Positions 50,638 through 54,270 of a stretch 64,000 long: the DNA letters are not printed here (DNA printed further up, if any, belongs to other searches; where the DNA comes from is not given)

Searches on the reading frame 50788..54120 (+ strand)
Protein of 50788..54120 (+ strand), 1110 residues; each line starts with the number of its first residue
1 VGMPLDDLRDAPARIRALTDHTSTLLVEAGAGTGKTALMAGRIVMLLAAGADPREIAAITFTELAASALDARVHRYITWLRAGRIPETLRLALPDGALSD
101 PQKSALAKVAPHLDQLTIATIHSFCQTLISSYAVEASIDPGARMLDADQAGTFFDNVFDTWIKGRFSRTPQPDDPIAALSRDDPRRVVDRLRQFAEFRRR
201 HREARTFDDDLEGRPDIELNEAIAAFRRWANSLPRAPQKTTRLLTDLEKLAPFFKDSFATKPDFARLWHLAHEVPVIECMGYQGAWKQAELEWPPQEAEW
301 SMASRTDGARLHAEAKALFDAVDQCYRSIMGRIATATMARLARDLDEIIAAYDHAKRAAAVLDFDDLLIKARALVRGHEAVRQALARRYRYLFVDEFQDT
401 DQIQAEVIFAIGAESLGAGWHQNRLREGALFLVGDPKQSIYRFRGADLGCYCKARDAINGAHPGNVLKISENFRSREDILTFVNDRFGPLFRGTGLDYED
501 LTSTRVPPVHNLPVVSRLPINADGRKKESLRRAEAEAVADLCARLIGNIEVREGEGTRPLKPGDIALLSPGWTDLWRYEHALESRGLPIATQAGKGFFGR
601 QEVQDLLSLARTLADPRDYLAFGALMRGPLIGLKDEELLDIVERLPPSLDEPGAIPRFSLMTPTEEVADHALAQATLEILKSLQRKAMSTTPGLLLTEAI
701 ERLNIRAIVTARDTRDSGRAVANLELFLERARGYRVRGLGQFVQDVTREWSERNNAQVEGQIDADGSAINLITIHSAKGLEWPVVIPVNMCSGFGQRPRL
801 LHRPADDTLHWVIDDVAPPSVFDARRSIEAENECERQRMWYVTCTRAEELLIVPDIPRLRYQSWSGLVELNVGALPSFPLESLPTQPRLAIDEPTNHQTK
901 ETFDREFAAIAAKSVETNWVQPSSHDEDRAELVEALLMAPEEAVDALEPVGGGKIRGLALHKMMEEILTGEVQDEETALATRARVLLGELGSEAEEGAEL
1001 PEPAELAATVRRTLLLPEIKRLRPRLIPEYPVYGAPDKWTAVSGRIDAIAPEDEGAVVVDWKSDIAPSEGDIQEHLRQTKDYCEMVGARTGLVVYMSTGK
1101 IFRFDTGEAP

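Call 31: search_protein_families(library=pfam, proteins=[window:50788-54120:+], max_evalue=0.001)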
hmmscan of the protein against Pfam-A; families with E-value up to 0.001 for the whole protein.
window:50788-54120:+ (1110 aa): 5 families
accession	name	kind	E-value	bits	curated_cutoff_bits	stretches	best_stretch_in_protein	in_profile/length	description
PF00580.27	UvrD-helicase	-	2e-51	175.7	23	1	16-456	7-268/271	UvrD/REP helicase N-terminal domain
PF13361.12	UvrD_C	-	2.4e-17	63.8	25.6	1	469-853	3-345/350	UvrD-like helicase C-terminal domain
PF13245.12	AAA_19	-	1.1e-13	52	25.1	2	21-75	10-63/134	AAA domain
PF12705.13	PDDEXK_1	-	7.3e-08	33.1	22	1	955-1090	36-173/247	PD-(D/E)XK nuclease superfamily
PF13538.12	UvrD_C_2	-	3.2e-05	24.2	27.4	0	771-793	4-28/52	UvrD-like helicase C-terminal domain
